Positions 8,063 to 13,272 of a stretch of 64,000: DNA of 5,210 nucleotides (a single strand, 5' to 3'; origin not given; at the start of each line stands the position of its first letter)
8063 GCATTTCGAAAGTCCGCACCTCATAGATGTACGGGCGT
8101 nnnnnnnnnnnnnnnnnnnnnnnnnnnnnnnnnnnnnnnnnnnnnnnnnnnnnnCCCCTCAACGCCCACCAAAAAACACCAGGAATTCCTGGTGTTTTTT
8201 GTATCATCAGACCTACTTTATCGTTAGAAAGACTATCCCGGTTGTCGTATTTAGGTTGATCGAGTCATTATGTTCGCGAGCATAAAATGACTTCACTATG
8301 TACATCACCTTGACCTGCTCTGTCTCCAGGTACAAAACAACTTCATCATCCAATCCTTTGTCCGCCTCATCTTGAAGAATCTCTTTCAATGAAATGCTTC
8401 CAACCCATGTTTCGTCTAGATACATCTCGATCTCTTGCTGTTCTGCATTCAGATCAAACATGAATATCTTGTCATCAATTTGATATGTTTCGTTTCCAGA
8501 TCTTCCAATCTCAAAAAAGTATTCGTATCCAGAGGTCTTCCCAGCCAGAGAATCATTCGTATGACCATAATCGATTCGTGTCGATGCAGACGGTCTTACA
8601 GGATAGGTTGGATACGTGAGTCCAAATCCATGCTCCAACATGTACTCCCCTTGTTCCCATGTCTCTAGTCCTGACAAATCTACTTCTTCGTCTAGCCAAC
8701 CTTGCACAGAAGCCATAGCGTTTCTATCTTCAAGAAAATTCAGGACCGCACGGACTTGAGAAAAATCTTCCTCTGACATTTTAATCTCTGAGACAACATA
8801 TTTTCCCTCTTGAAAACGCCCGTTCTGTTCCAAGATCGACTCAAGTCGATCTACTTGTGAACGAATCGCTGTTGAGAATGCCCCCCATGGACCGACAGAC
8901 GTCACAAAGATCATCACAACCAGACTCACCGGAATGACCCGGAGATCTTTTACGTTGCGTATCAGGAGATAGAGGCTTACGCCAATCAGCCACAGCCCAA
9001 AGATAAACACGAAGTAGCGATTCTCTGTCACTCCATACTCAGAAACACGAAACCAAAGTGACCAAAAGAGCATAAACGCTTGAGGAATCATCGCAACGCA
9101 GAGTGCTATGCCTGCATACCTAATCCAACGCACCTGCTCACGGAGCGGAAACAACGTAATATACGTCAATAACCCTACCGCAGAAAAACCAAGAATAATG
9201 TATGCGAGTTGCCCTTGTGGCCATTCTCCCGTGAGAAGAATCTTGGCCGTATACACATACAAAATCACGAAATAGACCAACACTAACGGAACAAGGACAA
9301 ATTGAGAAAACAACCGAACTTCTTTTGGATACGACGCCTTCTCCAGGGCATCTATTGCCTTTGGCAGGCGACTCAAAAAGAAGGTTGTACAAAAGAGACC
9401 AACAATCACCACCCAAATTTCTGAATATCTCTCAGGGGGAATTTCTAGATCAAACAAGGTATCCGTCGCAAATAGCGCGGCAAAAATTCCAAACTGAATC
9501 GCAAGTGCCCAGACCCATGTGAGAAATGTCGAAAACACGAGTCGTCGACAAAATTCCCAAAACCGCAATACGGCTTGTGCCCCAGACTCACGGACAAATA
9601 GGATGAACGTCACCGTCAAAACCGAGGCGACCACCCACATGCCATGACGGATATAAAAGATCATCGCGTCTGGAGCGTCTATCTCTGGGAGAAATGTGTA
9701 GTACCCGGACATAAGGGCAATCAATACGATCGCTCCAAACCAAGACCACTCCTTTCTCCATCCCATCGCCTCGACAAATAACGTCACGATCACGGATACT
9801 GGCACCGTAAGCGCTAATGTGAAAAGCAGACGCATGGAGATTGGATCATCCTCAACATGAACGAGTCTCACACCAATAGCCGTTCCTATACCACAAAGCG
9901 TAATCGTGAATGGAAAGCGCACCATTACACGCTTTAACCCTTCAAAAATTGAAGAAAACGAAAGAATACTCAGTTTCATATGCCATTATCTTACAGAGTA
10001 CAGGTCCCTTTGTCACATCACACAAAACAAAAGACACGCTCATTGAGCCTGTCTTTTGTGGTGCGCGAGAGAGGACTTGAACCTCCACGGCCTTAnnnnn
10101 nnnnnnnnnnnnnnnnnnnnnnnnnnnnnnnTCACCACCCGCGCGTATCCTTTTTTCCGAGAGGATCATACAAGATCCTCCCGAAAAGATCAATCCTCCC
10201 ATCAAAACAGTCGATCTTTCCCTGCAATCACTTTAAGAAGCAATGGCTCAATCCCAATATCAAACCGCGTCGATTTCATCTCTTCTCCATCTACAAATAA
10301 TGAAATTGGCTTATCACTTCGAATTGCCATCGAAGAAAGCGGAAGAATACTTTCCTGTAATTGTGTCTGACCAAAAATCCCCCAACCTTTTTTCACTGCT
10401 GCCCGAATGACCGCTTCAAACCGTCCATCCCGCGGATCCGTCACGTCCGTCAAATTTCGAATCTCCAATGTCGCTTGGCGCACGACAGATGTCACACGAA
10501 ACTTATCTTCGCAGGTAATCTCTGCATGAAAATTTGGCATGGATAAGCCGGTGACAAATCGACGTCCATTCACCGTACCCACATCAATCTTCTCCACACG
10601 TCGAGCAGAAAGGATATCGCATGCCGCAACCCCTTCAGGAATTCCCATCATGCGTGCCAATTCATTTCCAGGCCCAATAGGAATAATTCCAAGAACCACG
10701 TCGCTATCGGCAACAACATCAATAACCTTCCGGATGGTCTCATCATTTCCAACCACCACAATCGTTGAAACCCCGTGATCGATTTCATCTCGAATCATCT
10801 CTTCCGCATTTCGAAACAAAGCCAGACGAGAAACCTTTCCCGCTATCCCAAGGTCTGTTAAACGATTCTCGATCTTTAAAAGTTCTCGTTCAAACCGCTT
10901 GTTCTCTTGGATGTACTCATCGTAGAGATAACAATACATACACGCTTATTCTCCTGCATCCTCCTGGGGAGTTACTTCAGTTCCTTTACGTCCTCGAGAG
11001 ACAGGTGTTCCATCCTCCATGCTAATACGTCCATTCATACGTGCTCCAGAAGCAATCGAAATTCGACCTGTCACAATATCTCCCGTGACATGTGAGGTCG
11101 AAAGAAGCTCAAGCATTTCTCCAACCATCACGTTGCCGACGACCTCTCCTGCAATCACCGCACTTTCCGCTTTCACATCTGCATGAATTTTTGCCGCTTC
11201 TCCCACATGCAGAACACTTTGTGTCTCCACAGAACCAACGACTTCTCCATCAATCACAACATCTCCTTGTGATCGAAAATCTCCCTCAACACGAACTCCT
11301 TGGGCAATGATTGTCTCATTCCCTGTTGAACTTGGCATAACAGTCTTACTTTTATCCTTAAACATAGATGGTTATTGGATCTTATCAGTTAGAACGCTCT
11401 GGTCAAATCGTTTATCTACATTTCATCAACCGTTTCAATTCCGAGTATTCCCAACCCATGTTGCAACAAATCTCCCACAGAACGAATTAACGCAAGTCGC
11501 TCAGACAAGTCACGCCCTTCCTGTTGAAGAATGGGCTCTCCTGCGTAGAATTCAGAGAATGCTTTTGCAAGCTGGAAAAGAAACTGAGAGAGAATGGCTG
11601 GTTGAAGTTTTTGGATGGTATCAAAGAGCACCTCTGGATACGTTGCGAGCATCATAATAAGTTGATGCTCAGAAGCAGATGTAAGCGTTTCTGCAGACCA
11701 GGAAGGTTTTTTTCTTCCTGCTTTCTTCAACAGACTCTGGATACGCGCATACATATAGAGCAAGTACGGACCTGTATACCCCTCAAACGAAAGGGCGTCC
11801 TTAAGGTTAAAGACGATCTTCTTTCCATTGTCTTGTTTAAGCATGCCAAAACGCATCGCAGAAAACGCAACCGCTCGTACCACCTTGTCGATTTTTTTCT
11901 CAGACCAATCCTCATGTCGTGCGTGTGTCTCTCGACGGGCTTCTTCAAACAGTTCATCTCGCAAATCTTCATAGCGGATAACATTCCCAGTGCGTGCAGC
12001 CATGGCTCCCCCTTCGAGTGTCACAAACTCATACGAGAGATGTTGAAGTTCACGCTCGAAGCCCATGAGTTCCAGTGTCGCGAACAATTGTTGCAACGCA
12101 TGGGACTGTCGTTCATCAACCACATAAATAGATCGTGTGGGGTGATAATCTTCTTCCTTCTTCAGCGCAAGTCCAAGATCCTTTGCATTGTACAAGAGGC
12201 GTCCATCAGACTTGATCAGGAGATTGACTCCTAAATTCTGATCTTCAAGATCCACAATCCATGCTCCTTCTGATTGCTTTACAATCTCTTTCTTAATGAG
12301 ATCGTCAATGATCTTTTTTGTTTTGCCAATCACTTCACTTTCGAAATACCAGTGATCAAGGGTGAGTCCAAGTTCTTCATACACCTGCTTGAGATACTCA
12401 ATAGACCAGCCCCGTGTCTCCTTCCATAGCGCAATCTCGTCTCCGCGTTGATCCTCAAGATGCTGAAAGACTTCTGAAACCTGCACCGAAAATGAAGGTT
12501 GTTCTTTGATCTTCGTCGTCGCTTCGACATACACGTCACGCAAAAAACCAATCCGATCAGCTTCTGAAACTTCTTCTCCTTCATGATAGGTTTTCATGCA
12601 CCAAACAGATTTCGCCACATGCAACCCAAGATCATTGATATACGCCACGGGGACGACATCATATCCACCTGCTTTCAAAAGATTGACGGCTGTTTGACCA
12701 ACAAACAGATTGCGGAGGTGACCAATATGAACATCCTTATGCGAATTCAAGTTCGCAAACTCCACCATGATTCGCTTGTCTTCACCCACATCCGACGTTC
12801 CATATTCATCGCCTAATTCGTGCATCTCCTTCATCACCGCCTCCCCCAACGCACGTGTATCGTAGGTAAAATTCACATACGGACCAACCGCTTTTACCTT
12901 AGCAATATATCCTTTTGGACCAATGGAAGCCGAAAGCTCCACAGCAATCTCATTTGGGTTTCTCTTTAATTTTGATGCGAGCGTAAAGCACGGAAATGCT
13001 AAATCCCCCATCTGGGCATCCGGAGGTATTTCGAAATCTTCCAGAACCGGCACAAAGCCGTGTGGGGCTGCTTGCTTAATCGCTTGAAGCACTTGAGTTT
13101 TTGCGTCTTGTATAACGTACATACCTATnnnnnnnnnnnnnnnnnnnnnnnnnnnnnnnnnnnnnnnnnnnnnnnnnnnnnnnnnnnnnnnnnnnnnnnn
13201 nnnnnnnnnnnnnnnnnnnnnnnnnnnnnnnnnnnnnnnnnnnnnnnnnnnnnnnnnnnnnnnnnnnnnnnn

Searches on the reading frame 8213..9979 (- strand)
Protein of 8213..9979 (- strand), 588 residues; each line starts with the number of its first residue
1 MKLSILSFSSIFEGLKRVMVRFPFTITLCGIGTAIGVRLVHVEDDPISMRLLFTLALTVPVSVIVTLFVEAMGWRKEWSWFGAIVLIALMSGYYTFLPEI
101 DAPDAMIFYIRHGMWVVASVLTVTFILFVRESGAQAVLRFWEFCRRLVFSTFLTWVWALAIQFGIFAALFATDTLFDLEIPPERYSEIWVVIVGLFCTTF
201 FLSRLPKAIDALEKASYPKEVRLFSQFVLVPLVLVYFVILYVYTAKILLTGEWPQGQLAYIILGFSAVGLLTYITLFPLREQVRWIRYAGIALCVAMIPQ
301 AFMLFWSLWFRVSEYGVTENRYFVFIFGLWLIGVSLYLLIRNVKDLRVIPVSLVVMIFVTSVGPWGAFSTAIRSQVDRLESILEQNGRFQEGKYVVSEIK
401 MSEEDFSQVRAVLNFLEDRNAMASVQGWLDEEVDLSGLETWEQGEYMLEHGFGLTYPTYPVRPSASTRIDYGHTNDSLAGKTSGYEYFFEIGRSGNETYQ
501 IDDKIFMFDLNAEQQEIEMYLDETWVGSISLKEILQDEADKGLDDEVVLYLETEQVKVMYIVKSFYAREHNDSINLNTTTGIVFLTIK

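Call 56: search_protein_families(library=pfam, proteins=[window:8213-9979:-], max_evalue=0.00001)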
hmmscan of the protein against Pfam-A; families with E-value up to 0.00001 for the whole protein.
window:8213-9979:- (588 aa): 1 family
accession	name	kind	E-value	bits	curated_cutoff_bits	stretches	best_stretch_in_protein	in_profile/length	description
PF13687.11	DUF4153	-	4.6e-21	75.8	27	1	43-370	14-341/373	Domain of unknown function (DUF4153)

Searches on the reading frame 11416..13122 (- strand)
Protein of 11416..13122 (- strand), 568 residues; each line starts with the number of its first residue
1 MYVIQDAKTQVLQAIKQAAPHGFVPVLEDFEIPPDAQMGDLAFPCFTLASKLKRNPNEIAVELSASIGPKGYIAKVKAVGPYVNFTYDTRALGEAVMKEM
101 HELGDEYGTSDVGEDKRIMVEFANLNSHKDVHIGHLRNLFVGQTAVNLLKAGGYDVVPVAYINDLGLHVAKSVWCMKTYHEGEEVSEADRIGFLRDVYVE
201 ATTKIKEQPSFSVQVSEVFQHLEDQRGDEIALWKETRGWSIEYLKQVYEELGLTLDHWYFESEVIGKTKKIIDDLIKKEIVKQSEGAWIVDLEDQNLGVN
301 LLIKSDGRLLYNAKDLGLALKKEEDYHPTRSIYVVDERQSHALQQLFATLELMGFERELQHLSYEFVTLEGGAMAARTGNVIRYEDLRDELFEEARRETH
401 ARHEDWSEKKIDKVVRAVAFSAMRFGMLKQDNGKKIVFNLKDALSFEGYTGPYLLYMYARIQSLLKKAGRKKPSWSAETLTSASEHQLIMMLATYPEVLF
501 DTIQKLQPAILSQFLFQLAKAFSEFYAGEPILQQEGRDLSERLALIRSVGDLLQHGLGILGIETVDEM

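Call 56: search_protein_families(library=pfam, proteins=[window:11416-13122:-], max_evalue=0.00001)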
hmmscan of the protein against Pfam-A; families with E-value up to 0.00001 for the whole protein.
window:11416-13122:- (568 aa): 3 families
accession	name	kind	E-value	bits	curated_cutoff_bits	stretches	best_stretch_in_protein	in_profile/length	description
PF00750.26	tRNA-synt_1d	-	1.1e-46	159.9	23.3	1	110-439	14-348/349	tRNA synthetases class I (R), catalytic domain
PF05746.21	DALR_1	-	1.6e-27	96.3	22.3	1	454-568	1-117/117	DALR anticodon binding domain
PF03485.21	Arg_tRNA_synt_N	-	6.6e-16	59.1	21.5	1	7-86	3-84/85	Arginyl tRNA synthetase N terminal domain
